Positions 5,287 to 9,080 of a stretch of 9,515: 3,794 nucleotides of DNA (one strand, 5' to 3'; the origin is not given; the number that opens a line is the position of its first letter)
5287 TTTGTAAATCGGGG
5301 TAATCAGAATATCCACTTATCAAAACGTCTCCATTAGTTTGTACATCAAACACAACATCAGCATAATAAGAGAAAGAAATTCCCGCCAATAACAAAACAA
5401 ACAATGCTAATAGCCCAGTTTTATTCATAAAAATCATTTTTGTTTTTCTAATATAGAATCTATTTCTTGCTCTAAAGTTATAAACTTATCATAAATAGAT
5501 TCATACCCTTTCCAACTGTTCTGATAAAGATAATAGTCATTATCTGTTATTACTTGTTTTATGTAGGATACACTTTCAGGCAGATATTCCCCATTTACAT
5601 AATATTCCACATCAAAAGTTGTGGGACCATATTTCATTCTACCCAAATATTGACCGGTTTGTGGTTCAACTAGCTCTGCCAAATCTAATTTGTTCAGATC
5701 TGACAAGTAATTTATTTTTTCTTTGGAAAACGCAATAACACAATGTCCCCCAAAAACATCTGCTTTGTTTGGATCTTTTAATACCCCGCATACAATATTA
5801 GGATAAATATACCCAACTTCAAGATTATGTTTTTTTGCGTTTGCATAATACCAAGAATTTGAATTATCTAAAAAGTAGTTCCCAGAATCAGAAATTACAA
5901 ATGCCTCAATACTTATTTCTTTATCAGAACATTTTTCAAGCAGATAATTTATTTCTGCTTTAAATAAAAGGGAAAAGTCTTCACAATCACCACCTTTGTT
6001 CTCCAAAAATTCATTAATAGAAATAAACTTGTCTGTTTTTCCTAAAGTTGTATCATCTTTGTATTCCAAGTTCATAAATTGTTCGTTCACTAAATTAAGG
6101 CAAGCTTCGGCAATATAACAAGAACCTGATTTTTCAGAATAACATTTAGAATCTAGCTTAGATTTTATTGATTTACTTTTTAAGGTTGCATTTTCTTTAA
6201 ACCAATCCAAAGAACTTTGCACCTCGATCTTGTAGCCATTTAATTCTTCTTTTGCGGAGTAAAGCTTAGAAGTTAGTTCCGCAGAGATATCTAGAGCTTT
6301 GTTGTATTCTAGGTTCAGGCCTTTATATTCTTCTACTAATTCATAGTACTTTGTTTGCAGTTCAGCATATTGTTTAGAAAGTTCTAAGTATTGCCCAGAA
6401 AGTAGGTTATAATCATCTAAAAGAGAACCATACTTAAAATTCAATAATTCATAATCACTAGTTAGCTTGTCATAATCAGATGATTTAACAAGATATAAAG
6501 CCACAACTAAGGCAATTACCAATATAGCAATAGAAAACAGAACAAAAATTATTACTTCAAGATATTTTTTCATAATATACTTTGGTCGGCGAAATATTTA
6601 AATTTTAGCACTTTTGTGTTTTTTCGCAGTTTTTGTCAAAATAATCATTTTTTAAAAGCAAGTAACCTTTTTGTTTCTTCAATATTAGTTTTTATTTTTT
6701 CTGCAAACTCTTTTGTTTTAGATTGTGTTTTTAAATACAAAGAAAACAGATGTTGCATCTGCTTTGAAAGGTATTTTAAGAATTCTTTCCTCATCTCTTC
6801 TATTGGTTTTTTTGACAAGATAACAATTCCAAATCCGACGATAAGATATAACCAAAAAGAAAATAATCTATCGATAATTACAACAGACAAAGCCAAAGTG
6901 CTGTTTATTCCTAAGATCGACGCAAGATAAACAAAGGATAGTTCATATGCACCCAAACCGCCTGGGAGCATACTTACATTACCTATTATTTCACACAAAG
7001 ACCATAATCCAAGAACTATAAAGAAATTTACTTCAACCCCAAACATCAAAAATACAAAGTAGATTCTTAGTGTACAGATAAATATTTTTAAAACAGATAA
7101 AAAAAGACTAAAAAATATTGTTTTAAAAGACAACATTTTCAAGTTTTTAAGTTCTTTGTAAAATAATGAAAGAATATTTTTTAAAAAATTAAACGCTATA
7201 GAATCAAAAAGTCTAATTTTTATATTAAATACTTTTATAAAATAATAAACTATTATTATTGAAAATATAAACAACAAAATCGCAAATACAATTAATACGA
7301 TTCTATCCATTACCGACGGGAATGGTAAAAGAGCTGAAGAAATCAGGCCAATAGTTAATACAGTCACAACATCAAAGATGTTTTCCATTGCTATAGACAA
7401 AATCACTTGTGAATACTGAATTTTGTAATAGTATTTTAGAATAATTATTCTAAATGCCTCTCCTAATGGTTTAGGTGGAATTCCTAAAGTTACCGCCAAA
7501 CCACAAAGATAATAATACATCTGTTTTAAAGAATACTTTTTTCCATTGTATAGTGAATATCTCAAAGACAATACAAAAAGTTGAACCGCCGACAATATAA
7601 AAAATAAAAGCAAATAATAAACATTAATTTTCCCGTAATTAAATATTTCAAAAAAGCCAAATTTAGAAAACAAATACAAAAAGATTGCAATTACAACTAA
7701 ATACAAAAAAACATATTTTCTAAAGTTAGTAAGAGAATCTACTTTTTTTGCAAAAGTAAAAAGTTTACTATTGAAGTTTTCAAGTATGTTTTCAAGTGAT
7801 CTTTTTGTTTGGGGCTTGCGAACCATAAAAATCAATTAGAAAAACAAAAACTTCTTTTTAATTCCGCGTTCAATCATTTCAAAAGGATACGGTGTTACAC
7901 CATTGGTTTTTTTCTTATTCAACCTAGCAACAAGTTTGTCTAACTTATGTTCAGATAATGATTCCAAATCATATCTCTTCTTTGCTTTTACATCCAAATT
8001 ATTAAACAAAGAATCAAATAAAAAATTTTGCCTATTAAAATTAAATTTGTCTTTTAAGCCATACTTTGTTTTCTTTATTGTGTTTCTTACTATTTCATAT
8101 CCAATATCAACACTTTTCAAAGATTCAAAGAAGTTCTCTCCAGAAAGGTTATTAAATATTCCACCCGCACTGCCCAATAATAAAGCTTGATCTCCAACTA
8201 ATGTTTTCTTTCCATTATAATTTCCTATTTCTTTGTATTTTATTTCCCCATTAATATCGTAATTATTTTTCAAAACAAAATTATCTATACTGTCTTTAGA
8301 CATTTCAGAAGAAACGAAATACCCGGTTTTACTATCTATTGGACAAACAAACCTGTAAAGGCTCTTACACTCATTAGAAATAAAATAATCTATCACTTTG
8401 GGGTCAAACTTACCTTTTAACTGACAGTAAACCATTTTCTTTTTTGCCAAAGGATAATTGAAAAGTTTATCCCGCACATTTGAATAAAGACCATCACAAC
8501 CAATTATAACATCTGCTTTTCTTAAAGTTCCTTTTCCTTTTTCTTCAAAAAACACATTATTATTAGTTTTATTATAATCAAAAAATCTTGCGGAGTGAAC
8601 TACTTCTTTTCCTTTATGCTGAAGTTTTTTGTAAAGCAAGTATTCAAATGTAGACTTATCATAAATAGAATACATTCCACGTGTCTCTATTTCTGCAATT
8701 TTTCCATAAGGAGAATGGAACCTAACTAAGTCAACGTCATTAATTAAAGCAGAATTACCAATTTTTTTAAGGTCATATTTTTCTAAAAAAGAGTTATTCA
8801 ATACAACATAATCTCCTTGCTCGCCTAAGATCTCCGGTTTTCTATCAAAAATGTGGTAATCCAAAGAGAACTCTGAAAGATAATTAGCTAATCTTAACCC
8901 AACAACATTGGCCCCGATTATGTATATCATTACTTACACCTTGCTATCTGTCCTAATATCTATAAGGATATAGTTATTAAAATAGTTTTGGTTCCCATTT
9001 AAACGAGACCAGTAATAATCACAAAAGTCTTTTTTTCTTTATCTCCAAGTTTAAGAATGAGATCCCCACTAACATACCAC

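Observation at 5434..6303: Extracellular transglutaminase-like Cys/His enzyme on a membrane stalk; candidate cell-wall or surface-protein-modifying factor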

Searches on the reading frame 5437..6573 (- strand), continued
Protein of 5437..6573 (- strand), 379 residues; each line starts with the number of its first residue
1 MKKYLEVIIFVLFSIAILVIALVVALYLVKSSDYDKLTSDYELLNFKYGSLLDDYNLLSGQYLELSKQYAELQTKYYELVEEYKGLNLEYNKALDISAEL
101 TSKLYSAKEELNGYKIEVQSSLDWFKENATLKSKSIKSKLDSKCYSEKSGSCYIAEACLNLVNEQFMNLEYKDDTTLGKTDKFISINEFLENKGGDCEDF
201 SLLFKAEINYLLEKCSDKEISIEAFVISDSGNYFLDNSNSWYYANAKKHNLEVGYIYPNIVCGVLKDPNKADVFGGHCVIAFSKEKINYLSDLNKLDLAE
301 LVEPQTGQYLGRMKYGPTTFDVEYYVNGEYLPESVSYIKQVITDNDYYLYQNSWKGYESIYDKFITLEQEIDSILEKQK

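Call 27: fold_search(model_id=the predicted structure, library=pdb)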
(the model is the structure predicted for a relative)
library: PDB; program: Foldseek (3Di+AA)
matches with E <= 10: 321; with E <= 0.001: 0
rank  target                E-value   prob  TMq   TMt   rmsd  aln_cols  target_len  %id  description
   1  4bgf_C                3.4e-03  0.87  0.21  0.28  13.9       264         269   10  The 3D-structure of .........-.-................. from M. tuberculosis (released 2013-07-24)
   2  4fgq_A                3.6e-03  0.98  0.22  0.41  14.5       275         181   13  Legionella pneumophila LapG (released 2012-06-20)
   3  4fgp_A                5.7e-03  0.97  0.23  0.41  14.2       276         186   13  Legionella pneumophila LapG (EGTA-treated) (released 2012-06-20)
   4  4fgo                  5.7e-03  0.95  0.20  0.38  12.6       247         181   13  Legionella pneumophila LapG (calcium-bound) (released 2012-06-20)
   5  9y6s_8G               1.1e-02  0.97  0.22  0.15   8.4       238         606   13  96-nm repeat of the Leishmania tarentolae doublet microtubule (released 2025-12-17)
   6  1w6f_D                1.3e-02  0.69  0.21  0.28  14.0       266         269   10  Arylamine N-acetyltransferase from Mycobacterium smegmatis with the anti-tubercular drug isoniazid bound in the active (released 2005-02-23)
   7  1w6f_B                1.4e-02  0.72  0.21  0.28  14.0       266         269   11  Arylamine N-acetyltransferase from Mycobacterium smegmatis with the anti-tubercular drug isoniazid bound in the active (released 2005-02-23)
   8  1gx3_A                1.5e-02  0.75  0.22  0.28  13.7       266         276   11  M. smegmatis arylamine N-acetyl transferase (released 2002-06-13)
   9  4bgf_A                1.7e-02  0.54  0.20  0.27  14.1       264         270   11  The 3D-structure of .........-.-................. from M. tuberculosis (released 2013-07-24)
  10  4u65_E                1.8e-02  0.94  0.21  0.40  12.8       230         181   13  Structure of the periplasmic output domain of the Legionella pneumophila LapD ortholog CdgS9 in complex with Pseudomon (released 2014-08-13)
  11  1gx3_B                2.7e-02  0.63  0.21  0.28  13.7       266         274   10  M. smegmatis arylamine N-acetyl transferase (released 2002-06-13)
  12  1w6f_A                2.9e-02  0.63  0.22  0.28  13.7       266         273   10  Arylamine N-acetyltransferase from Mycobacterium smegmatis with the anti-tubercular drug isoniazid bound in the active (released 2005-02-23)
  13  9e5c_1m               4.3e-02  0.92  0.23  0.19   7.8       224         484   12  Cryo-EM structure of 96 nm repeat of microtubule doublet from T. brucei flagellum (released 2025-03-12)
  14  4nv8_A                5.3e-02  0.30  0.19  0.25  14.6       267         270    9  Crystal Structure of Mesorhizobium Loti Arylamine N-acetyltransferase F42W Mutant (released 2015-01-21)
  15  4nv7_B                5.7e-02  0.44  0.21  0.27  14.6       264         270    9  Crystal Structure of Mesorhizobium Loti Arylamine N-acetyltransferase 1 In Complex With CoA (released 2015-01-21)
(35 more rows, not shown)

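Call 28: search_protein_representatives(protein=window:5437-6573:-)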
Query: 379 residues. Proteins with E-value up to 0.001 (for the whole library): 352; up to 1e-10: 244; up to 1e-30: 110. The best 150 are listed.
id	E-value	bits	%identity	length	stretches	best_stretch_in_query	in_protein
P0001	4.7e-244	825.3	100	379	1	1-379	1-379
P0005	5.6e-97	341.4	70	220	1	161-376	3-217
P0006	8.1e-63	229.0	40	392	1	2-376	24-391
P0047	7.6e-57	209.4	38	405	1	32-366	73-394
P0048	2.0e-56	208.0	37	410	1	12-361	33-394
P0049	5.2e-56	206.7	42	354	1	56-372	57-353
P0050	8.7e-56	205.9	39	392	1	38-370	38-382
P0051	1.3e-55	205.3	40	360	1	54-373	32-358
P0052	1.3e-55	205.3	40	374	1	6-370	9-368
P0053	2.3e-55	204.5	37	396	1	61-365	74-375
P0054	7.1e-55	202.9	39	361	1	45-364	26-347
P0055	1.1e-54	202.2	36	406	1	6-365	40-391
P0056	3.5e-54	200.6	39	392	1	36-369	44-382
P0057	4.0e-54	200.4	38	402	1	31-370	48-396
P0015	4.1e-53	197.1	39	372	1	17-362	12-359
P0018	4.6e-51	190.4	37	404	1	10-375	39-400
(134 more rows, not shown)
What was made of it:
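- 5434..6573 (-): Whole ORF, 379 aa plus stop: stalked BTLCP-like cysteine enzyme. The family has 352 cluster representatives (call 28).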

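Call 46: find_related_loci(query=A1, collection=genome_contigs, flank=6000)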
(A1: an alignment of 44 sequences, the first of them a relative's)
Query A1 (379 aa) in genome_contigs; peptide patterns used: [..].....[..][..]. (x = any residue, [..] = any of these).
599 stretches matched a pattern (row limit reached: there are more); 80 encode a relative of the query (tblastn E <= 1e-3); 80 distinct loci.
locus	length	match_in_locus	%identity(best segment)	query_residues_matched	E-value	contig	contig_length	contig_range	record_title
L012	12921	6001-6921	37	70-376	2e-57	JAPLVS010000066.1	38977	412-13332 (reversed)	MAG: Candidatus Iainarchaeum archaeon isolate LacPavin_0920_SED3_MAG_48_10 LacPavin_0920_SED3_scaffold_2550149, whole ge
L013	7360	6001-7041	35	1-350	9e-54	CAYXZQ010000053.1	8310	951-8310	MAG TPA_asm: uncultured Methanosarcinales archaeon isolate SRP214966_co3_191 genome assembly, contig: NODE_15205_length_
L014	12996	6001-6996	35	36-359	1e-53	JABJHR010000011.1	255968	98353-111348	MAG: Candidatus Woesearchaeota archaeon isolate SI074_bin25 k141_807403, whole genome shotgun sequence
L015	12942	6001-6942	36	31-357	1e-53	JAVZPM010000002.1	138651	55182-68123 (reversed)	MAG: Candidatus Micrarchaeia archaeon isolate DRTY-7_201601_bins_6 DRTY-7_201601_bins_6_scaffold_2, whole genome shotgun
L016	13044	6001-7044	35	2-359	3e-53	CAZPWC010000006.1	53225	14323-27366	MAG TPA_asm: uncultured archaeon isolate SRP178699_co1_643 genome assembly, contig: NODE_537_length_53225_cov_7.056479,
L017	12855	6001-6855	37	67-357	4e-53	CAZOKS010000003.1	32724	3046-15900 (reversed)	MAG TPA_asm: uncultured Methanosarcinales archaeon isolate binchicken_co256_1010 genome assembly, contig: NODE_2068_leng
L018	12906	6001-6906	36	42-357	1e-52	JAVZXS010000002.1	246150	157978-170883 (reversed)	MAG: Candidatus Micrarchaeia archaeon isolate JZ-3_201705_bins_117 JZ-3_201705_bins_117_scaffold_2, whole genome shotgun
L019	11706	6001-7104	34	7-372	4e-51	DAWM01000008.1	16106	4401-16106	MAG TPA_asm: Candidatus Woesearchaeota archaeon UBA119 UBA119_contig_2867, whole genome shotgun sequence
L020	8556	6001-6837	38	65-352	4e-51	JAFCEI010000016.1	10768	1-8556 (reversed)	Candidatus Woesearchaeota archaeon isolate Meg22_1012_Bin_87 Meg22_1012_Bin_87_scaffold_20309, whole genome shotgun sequ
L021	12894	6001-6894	37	55-357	3e-50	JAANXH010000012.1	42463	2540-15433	MAG: Candidatus Woesearchaeota archaeon isolate SuakinDeep_MAG79_5 MAG795_12, whole genome shotgun sequence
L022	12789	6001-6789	40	118-359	7e-49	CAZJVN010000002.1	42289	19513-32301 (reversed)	MAG TPA_asm: uncultured archaeon isolate SRP263991_co4_116 genome assembly, contig: NODE_909_length_42289_cov_8.201662,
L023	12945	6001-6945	37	57-375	7e-49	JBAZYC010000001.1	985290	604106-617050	MAG: archaeon isolate SO_2017_GW1_71 NODE_17_length_985290_cov_1.729804_OW334_2017, whole genome shotgun sequence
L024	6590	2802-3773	35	45-353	1e-48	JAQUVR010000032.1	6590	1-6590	MAG: Candidatus ainarchaeum sp. isolate STD2_171 NODE_49008_length_6590_cov_5.496673_Sandtown_D2, whole genome shotgun s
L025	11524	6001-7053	30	9-377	2e-48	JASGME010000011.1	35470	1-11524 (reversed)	MAG: Candidatus Woesearchaeota archaeon isolate DJKA123_ANT-F21_bin.33 scaffold_301, whole genome shotgun sequence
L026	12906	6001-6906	36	53-357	3e-47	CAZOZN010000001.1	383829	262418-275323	MAG TPA_asm: uncultured archaeon isolate SRP332253_co2_203 genome assembly, contig: NODE_3_length_383829_cov_9.713503, w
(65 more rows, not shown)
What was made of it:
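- The family spans Iainarchaeota, Micrarchaeota, Woesearchaeota, Aenigmatarchaeota and Nanoarchaeota (call 46).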

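Call 58: search_protein_families(library=ncbifam, proteins=[window:5437-6573:-], max_evalue=1)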
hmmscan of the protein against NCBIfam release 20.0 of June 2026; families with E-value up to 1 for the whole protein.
window:5437-6573:- (379 aa): 3 families
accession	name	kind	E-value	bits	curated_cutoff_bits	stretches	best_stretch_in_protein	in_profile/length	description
NF045674.1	CystProtLapG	equivalog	0.03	13.5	320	1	158-202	66-112/221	cysteine protease LapG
TIGR04211.1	SH3_and_anchor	equivalog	0.075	12.6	65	1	59-136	65-142/198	TIGR04211 family SH3 domain-containing protein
NF007400.1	PRK09929.1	equivalog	0.42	10.9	90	1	8-42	4-38/91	DUF1471 family periplasmic protein YahO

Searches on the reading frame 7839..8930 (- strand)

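Call 3: search_protein_families(library=pfam, proteins=[window:7839-8930:-], max_evalue=1)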
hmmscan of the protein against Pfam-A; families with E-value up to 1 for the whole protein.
window:7839-8930:- (364 aa): 2 families
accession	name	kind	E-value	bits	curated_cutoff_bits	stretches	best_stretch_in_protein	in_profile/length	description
PF01494.25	FAD_binding_3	-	6e-05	22.9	22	1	4-156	6-167/349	FAD binding domain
PF00070.33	Pyr_redox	-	0.0054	17.7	22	1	2-37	2-36/82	Pyridine nucleotide-disulphide oxidoreductase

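Call 58: search_protein_families(library=ncbifam, proteins=[window:7839-8930:-], max_evalue=1)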
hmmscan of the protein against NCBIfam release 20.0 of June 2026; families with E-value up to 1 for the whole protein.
window:7839-8930:- (364 aa): 29 families (the best 25 are shown)
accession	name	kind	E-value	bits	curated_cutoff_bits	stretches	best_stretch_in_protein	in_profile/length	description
TIGR02032.1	GG-red-SF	subfamily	3.1e-12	46.8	158.8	1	4-265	5-281/297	geranylgeranyl reductase family protein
TIGR02023.1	BchP-ChlP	subfamily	1.9e-08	33.8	343.3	1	3-321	4-337/388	geranylgeranyl diphosphate reductase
NF005566.0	PRK07236.1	subfamily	8.2e-08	31.5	333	1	2-158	9-162/386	hypothetical protein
NF005243.0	PRK06753.1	equivalog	6.3e-07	28.6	365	1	2-158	3-160/374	hypothetical protein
NF005313.0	PRK06847.1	subfamily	5.2e-06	25.7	372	1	92-160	106-173/375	hypothetical protein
NF005720.0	PRK07538.1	subfamily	6.8e-06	25.2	400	1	87-157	99-174/418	hypothetical protein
NF006021.0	PRK08163.1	equivalog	0.00011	21.4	459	1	85-158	102-175/398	3-hydroxybenzoate 6-monooxygenase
NF008519.0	PRK11445.1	equivalog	0.00026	20.4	303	1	106-214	113-223/355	FAD-binding protein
NF005761.0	PRK07588.1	equivalog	0.00043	19.3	454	1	132-159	140-167/392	FAD-binding domain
NF006091.0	PRK08243.1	subfamily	0.00062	18.7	351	1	3-158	6-171/393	4-hydroxybenzoate 3-monooxygenase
NF033623.1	urate_HpxO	equivalog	0.001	18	500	1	113-174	120-180/381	FAD-dependent urate hydroxylase HpxO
TIGR01988.1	Ubi-OHases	subfamily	0.0013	17.7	224.65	1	82-156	96-171/387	ubiquinone biosynthesis hydroxylase, UbiH/UbiF/VisC/COQ6 family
NF004831.0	PRK06183.1-5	equivalog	0.0017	16.8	546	1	2-156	11-177/568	bifunctional 3-(3-hydroxy-phenyl)propionate/3-hydroxycinnamic acid hydroxylase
NF053548.1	violacein_VioC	equivalog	0.0018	17.4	760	1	90-156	108-175/429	NADP-dependent violacein biosynthesis oxygenase VioC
TIGR01984.1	UbiH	equivalog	0.0087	14.9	392.2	1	2-157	2-169/382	2-octaprenyl-6-methoxyphenyl hydroxylase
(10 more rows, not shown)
